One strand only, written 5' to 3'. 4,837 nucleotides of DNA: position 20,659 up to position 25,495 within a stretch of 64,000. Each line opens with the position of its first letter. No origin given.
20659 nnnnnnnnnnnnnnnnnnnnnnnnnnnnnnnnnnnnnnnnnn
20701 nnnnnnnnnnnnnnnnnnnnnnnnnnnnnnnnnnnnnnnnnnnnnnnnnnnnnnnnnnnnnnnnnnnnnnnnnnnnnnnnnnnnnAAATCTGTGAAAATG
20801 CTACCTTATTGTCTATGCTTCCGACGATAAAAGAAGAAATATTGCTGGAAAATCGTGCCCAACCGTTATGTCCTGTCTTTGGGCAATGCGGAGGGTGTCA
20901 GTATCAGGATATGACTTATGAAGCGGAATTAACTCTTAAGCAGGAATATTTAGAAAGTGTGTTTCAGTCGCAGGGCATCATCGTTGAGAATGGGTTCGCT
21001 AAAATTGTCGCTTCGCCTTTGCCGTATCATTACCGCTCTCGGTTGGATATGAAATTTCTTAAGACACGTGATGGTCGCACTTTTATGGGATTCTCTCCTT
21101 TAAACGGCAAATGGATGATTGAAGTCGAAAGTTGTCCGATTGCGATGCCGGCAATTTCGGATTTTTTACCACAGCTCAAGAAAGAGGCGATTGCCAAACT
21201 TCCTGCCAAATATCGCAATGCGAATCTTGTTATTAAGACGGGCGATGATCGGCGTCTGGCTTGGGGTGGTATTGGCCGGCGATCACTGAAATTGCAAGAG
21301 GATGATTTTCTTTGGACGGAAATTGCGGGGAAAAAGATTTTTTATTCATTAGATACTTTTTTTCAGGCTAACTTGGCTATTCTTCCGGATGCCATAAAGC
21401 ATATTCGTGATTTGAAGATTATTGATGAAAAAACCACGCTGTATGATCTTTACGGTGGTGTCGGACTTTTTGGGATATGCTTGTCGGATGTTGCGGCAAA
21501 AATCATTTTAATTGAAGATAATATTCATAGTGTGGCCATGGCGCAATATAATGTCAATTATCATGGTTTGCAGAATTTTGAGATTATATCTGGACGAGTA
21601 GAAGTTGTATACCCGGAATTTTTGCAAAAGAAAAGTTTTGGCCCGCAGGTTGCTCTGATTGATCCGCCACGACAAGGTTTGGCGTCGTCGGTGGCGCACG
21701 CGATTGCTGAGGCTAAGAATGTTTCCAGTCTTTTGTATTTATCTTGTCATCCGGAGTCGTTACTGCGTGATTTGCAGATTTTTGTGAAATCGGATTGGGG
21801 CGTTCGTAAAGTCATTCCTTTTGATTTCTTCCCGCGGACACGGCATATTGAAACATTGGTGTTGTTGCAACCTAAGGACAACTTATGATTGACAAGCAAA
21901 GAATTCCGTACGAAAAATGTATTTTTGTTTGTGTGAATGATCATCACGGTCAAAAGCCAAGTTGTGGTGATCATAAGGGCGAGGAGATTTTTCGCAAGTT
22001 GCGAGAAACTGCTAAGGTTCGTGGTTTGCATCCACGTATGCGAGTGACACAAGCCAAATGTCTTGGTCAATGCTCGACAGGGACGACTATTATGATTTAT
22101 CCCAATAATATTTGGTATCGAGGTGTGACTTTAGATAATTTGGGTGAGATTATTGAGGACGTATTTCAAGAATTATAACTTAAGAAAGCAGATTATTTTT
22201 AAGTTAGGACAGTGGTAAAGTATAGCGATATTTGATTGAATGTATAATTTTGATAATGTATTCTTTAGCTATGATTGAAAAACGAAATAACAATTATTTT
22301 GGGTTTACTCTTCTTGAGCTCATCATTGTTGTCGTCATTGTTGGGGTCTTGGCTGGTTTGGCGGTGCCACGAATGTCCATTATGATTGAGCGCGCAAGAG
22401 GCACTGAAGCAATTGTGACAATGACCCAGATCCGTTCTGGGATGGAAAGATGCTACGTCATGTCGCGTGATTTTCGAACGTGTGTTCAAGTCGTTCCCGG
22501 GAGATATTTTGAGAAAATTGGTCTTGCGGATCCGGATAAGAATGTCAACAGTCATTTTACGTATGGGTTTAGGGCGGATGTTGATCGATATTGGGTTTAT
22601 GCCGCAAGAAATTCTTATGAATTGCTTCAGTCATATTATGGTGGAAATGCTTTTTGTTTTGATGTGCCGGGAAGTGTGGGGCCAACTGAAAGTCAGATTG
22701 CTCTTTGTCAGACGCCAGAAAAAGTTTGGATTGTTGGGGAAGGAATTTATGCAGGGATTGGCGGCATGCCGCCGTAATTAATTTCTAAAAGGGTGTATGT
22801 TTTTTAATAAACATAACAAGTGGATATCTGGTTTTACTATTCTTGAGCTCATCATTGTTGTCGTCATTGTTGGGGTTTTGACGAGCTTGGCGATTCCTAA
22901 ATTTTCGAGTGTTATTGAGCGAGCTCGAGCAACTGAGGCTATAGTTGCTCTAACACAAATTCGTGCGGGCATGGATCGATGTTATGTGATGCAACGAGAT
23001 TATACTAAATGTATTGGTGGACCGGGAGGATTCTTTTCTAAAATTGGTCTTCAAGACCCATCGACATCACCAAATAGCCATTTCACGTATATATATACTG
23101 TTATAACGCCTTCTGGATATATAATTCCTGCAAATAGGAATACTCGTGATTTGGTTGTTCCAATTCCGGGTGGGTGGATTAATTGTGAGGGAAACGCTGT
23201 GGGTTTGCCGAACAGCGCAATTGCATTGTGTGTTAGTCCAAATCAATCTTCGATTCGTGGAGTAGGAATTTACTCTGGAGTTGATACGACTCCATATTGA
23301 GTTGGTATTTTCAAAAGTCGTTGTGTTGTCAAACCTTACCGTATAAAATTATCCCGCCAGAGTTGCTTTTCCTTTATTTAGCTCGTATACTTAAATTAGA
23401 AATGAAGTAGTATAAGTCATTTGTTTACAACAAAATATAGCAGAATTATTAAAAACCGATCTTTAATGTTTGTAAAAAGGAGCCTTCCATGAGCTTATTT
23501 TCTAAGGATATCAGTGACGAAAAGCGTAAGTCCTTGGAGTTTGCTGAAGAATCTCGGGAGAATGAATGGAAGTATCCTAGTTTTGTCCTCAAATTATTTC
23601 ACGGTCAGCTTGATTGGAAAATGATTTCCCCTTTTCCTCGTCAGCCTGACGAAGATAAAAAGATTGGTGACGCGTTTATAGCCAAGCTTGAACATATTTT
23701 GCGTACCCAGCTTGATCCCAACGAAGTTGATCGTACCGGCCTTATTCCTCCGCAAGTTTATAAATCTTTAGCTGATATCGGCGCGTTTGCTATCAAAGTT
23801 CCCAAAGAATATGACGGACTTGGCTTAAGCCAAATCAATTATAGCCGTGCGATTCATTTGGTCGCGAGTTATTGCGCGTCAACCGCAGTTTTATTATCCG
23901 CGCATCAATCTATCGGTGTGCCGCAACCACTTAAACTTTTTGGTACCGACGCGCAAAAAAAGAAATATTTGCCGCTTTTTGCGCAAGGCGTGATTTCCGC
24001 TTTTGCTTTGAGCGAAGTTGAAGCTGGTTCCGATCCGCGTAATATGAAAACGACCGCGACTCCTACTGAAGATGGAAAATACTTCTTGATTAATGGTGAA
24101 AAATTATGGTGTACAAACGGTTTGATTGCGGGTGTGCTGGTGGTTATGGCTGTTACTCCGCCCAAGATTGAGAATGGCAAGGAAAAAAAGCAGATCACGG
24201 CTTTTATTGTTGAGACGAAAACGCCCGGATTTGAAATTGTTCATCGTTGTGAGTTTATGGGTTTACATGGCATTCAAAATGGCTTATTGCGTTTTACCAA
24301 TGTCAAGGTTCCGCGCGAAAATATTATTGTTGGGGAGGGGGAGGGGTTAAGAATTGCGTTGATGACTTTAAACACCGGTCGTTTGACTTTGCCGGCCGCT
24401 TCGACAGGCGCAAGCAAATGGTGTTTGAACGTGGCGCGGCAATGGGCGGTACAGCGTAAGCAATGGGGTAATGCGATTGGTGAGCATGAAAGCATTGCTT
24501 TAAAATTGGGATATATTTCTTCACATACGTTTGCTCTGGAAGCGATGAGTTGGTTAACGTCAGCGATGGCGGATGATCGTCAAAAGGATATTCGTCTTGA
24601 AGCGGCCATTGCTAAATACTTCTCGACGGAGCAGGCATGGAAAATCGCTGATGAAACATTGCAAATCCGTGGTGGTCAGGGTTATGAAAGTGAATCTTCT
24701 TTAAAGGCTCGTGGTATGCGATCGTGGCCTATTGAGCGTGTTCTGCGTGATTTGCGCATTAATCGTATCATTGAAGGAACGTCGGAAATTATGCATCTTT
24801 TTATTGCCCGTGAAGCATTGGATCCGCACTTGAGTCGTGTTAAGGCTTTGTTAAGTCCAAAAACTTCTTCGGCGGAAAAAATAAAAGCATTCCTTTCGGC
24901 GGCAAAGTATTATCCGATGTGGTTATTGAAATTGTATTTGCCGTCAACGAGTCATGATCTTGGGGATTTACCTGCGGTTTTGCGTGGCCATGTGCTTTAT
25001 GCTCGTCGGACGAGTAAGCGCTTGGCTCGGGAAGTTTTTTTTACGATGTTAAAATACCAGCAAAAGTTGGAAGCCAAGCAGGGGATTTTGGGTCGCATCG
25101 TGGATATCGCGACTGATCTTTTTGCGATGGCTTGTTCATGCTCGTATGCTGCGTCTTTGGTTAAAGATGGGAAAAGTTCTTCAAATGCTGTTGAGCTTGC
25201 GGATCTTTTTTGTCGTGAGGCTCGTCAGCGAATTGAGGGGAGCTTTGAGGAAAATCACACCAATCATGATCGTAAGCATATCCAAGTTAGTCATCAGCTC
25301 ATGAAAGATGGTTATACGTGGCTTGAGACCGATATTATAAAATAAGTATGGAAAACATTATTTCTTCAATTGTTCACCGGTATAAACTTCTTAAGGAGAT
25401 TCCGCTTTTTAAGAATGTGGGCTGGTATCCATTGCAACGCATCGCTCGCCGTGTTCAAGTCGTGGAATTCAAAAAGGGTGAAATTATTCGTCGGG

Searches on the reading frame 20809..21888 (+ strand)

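Call 71: search_protein_families(library=pfam, proteins=[window:20809-21888:+], max_evalue=0.00001)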
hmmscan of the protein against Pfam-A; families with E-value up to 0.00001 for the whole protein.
window:20809-21888:+ (359 aa): 1 family
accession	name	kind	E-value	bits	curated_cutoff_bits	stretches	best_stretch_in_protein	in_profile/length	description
PF05958.17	tRNA_U5-meth_tr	-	6.7e-24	85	23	1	171-354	164-355/357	tRNA (Uracil-5-)-methyltransferase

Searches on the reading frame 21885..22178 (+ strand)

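Call 71: search_protein_families(library=pfam, proteins=[window:21885-22178:+], max_evalue=0.00001)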
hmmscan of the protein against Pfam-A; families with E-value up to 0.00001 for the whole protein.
window:21885-22178:+ (97 aa): 1 family
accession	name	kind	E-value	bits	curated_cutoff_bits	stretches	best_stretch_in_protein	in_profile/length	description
PF07845.16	DUF1636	-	4.5e-06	27.5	31.6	1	13-74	1-64/117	Protein of unknown function (DUF1636)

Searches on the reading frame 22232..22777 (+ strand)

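Call 72: search_protein_families(library=pfam, proteins=[window:22232-22777:+], max_evalue=0.00001)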
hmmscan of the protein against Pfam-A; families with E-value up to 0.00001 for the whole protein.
window:22232-22777:+ (181 aa): 1 family
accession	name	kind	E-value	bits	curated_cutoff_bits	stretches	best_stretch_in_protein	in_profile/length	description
PF07963.17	N_methyl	-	2.3e-07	30.5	21.2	1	20-44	2-26/27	Prokaryotic N-terminal methylation motif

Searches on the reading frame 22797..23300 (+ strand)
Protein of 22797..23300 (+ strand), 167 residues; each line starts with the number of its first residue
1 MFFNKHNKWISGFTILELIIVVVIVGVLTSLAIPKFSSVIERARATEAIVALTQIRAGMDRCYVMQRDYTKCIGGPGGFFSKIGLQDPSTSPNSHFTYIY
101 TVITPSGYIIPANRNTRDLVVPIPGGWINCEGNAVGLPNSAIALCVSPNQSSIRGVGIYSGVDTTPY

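Call 72: search_protein_families(library=pfam, proteins=[window:22797-23300:+], max_evalue=0.00001)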
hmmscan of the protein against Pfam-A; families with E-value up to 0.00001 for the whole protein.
window:22797-23300:+ (167 aa): 1 family
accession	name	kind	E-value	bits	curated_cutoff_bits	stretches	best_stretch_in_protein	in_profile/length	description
PF16732.10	ComP_DUS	-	7.3e-06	27.2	27.3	0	34-115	1-75/87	Type IV minor pilin ComP, DNA uptake sequence receptor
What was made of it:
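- A borderline ComP_DUS-like minor pilin lies in the window at 22797-23300 (call 72).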

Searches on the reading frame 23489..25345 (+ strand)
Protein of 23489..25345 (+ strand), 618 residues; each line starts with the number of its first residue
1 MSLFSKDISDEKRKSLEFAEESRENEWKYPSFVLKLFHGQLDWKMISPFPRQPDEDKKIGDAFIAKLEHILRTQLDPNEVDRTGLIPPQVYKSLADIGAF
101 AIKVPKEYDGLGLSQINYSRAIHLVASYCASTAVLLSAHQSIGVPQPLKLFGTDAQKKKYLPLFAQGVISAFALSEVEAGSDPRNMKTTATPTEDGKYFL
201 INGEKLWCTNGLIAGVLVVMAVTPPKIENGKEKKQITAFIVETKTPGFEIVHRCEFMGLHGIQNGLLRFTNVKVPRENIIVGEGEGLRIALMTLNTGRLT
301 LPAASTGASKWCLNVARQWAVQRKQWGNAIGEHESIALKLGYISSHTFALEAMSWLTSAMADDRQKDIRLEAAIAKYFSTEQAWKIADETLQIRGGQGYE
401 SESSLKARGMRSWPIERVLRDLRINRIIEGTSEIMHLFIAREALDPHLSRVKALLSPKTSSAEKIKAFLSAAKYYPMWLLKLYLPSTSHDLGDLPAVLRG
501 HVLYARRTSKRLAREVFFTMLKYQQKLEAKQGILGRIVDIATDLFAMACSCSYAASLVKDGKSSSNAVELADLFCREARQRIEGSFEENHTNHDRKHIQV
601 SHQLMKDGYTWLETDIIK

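Call 72: search_protein_families(library=pfam, proteins=[window:23489-25345:+], max_evalue=0.00001)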
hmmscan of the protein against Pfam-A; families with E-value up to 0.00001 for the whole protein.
window:23489-25345:+ (618 aa): 6 families
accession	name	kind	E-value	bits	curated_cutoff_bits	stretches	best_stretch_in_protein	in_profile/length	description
PF00441.29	Acyl-CoA_dh_1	-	5e-37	127.8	22.4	1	284-443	1-149/150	Acyl-CoA dehydrogenase, C-terminal domain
PF02771.21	Acyl-CoA_dh_N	-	1.2e-20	74.4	22.9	1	65-167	9-112/113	Acyl-CoA dehydrogenase, N-terminal domain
PF02770.24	Acyl-CoA_dh_M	-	3.9e-20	72.3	33.3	1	171-272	1-97/97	Acyl-CoA dehydrogenase, middle domain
PF21343.2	ACAD9-ACADV_C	-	2.5e-11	44.4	27.8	1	511-605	16-115/120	ACAD9/ACADV, C-terminal domain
PF21263.2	Acyl-CoA-dh_C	-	3e-06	27.9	27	0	521-585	15-73/96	Acyl-CoA dehydrogenase, C-terminal domain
PF08028.16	Acyl-CoA_dh_2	-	5.8e-06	27.1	22.7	0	301-424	3-125/134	Acyl-CoA dehydrogenase, C-terminal domain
